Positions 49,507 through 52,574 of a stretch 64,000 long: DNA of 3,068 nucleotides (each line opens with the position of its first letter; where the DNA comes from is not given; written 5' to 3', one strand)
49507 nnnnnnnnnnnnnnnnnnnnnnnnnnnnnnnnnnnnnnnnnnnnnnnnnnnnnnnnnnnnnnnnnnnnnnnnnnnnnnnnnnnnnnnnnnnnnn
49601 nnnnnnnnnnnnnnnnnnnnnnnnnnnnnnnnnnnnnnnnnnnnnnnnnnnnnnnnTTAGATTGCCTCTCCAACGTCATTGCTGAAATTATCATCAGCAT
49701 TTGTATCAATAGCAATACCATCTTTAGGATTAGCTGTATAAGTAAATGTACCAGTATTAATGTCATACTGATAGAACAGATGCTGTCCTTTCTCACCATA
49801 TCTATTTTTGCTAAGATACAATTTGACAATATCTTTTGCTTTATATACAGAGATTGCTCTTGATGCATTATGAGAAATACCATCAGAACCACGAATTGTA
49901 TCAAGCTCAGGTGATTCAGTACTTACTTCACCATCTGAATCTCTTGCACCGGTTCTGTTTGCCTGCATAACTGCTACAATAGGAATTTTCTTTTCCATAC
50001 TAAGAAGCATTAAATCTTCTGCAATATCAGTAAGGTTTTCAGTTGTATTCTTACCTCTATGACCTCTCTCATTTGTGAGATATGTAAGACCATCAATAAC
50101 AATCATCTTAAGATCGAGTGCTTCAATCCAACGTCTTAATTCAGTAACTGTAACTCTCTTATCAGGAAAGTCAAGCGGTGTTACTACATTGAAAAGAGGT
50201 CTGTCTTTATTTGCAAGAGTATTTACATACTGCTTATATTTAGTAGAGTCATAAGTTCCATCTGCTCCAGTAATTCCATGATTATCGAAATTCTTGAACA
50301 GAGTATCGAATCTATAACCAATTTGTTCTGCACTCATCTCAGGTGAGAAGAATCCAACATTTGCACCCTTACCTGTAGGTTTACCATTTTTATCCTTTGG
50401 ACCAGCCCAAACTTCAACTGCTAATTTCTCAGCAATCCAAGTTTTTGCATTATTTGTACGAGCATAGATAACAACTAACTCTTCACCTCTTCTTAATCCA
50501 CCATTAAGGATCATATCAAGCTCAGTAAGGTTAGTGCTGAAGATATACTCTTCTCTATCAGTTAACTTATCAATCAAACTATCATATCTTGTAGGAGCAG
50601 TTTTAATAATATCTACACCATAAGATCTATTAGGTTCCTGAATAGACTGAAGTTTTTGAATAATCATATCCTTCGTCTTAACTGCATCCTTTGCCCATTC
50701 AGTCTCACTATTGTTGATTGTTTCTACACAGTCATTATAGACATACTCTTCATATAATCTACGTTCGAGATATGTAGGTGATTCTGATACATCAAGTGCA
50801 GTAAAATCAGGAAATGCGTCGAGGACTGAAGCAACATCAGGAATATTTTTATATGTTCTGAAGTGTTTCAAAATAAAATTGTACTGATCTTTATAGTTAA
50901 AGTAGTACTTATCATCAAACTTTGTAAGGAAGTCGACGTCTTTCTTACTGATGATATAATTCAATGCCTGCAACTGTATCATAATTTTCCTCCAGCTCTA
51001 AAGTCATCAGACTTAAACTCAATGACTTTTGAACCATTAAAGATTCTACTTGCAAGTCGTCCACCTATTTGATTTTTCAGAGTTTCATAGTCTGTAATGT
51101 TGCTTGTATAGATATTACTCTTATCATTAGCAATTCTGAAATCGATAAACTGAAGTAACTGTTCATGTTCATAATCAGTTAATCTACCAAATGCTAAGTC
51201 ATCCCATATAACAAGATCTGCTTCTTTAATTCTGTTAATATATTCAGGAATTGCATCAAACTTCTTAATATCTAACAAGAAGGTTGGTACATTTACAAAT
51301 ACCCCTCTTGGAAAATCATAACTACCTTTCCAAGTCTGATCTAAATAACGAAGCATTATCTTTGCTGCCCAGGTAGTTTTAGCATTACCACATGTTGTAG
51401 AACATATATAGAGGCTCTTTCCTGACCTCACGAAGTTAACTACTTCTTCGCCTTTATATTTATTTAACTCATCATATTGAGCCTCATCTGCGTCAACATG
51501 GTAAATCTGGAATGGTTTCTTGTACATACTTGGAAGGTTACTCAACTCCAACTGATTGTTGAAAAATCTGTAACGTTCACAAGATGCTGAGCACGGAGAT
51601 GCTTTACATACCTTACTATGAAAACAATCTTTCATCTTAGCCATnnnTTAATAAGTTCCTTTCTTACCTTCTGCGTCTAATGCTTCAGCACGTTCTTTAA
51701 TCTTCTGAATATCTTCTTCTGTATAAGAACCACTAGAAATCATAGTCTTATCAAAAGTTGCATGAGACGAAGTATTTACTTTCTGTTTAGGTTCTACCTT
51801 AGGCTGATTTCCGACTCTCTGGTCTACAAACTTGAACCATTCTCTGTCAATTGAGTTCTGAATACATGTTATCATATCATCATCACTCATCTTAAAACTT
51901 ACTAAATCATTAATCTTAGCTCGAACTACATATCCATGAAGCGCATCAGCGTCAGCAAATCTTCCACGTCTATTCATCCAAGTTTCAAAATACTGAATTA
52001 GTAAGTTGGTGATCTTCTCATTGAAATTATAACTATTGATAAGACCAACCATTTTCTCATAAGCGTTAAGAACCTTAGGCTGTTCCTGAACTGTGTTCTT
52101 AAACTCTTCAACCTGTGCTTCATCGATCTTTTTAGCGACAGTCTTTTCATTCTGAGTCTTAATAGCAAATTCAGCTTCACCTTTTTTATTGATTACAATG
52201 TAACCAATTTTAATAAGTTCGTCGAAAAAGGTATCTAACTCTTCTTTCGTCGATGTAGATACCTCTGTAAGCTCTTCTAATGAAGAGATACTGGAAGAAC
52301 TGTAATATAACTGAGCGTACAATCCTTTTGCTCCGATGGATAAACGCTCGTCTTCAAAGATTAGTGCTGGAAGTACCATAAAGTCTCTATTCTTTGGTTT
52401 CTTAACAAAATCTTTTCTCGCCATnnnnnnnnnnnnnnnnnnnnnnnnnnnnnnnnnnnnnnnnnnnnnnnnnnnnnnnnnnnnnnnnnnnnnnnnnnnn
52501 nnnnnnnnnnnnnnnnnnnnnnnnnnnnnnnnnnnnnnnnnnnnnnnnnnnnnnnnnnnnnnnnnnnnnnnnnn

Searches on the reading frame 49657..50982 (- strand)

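Call 9: search_protein_families(library=phrogs, proteins=[window:49657-50982:-], max_evalue=0.001)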
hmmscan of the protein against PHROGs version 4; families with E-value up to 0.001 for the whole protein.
window:49657-50982:- (441 aa): 3 families
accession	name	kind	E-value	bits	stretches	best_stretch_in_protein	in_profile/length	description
phrog_19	-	DNA, RNA and nucleotide metabolism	2.7e-49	169.6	1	4-414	165-579/621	DnaB-like replicative helicase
phrog_239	-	DNA, RNA and nucleotide metabolism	1.2e-20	75.1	1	128-427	322-610/801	DNA primase/helicase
phrog_3123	-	unknown function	3.1e-06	27.1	1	58-305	231-472/583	-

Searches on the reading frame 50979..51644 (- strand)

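Call 85: search_protein_families(library=phrogs, proteins=[window:50979-51644:-], max_evalue=0.001)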
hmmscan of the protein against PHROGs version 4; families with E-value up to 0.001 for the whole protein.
window:50979-51644:- (221 aa): 3 families
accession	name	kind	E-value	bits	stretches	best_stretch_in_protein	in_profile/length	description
phrog_50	-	DNA, RNA and nucleotide metabolism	1.1e-30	108.3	1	10-218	294-512/570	DnaC-like helicase loader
phrog_3277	-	DNA, RNA and nucleotide metabolism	3.5e-12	47.4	1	79-217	13-154/168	DnaC-like helicase loader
phrog_26922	-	DNA, RNA and nucleotide metabolism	1.8e-05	26.3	1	139-209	9-78/92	DnaC-like helicase loader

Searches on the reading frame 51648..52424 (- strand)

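Call 85: search_protein_families(library=phrogs, proteins=[window:51648-52424:-], max_evalue=0.001)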
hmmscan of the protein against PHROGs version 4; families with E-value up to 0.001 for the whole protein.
window:51648-52424:- (258 aa): 4 families
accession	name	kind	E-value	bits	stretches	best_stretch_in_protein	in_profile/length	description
phrog_186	-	DNA, RNA and nucleotide metabolism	2.6e-07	31.6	1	6-136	13-152/308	DnaD-like helicase loader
phrog_428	-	DNA, RNA and nucleotide metabolism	2.1e-05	24.9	1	8-123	83-193/455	replication initiation protein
phrog_270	-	DNA, RNA and nucleotide metabolism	0.00012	22.6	1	11-86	28-108/383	replication initiation protein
phrog_11718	-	unknown function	0.00075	20.8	0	7-84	4-82/105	-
